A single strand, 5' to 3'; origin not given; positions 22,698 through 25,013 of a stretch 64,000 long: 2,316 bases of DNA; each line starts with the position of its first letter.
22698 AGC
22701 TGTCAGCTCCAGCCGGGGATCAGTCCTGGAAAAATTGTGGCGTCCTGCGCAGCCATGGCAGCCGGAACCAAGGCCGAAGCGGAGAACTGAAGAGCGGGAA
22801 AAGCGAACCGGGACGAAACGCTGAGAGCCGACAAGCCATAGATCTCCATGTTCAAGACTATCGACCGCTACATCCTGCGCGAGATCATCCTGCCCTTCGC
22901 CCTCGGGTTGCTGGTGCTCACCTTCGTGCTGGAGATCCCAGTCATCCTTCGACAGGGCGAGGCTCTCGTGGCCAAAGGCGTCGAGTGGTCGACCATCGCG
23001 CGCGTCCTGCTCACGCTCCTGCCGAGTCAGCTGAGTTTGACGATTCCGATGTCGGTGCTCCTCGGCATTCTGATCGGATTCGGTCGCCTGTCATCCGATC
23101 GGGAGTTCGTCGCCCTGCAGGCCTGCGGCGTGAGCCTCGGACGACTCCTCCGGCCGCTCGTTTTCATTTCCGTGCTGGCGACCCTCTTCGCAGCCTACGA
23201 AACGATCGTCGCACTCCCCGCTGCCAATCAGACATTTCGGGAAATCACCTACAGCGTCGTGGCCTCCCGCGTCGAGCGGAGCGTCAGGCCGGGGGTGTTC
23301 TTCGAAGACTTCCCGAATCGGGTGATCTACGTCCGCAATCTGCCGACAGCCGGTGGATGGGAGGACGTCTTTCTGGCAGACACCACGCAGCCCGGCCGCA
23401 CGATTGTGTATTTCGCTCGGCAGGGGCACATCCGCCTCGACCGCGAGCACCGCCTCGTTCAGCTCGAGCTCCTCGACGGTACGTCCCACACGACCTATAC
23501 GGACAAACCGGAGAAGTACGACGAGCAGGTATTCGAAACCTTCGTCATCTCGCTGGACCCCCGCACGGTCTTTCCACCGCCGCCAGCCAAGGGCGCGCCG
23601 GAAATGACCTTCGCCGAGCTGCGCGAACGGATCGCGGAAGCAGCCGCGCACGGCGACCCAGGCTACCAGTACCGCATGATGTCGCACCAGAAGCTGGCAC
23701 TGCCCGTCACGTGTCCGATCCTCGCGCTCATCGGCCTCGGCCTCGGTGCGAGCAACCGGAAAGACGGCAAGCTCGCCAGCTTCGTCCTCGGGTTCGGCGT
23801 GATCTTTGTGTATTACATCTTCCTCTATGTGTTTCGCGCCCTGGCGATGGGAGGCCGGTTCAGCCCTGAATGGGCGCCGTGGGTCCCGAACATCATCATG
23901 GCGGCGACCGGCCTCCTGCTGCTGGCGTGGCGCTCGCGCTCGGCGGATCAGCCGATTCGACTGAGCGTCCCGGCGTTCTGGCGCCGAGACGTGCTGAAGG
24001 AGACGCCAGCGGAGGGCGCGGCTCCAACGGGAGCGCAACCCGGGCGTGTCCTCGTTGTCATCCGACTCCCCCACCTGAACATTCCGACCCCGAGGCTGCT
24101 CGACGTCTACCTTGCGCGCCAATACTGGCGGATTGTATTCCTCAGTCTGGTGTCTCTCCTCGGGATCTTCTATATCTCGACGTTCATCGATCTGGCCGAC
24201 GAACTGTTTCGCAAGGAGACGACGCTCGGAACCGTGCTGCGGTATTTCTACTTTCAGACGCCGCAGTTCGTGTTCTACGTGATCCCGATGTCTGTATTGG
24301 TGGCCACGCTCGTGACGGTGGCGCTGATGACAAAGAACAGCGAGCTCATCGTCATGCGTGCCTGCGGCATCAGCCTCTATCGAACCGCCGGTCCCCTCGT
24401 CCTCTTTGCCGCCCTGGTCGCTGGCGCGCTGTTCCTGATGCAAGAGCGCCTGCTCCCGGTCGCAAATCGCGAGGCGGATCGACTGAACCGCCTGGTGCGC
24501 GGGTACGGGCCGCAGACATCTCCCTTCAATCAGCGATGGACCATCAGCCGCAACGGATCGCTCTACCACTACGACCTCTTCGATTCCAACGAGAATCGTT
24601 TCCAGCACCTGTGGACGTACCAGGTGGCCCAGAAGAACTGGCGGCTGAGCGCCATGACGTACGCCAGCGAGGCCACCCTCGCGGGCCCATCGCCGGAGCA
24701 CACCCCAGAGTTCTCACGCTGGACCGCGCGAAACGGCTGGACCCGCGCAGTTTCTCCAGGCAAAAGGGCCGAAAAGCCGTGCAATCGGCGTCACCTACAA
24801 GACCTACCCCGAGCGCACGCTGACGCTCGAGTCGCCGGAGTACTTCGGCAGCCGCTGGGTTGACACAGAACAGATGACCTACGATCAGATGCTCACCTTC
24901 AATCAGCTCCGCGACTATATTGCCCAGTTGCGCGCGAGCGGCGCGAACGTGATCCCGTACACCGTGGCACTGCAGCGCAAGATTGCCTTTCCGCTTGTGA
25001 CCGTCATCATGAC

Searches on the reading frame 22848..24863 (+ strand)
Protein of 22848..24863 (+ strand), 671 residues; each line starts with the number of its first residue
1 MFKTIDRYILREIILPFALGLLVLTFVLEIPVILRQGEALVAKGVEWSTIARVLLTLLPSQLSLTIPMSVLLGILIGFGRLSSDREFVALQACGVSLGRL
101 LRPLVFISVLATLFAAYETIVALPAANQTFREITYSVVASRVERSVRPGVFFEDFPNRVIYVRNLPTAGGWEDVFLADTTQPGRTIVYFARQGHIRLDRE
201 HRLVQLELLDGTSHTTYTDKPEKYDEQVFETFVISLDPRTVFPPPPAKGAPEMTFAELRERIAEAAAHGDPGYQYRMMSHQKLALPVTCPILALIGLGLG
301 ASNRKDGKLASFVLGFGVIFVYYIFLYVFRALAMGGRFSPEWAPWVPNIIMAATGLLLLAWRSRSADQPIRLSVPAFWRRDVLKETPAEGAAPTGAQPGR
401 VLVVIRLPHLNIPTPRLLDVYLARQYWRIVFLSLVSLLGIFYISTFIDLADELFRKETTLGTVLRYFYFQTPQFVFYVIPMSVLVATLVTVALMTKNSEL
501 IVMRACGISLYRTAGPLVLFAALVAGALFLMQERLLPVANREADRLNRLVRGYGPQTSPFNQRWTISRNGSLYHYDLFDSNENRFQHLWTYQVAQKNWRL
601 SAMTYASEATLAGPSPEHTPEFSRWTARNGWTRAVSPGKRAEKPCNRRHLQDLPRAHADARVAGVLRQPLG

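Call 11: search_protein_families(library=pfam, proteins=[window:22848-24863:+])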
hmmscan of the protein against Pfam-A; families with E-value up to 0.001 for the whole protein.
window:22848-24863:+ (671 aa): 1 family
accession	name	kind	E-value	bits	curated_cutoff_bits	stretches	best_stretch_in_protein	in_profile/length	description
PF03739.19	LptF_LptG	-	1.8e-124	415.8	27.9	2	7-359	1-351/353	Lipopolysaccharide export system permease LptF/LptG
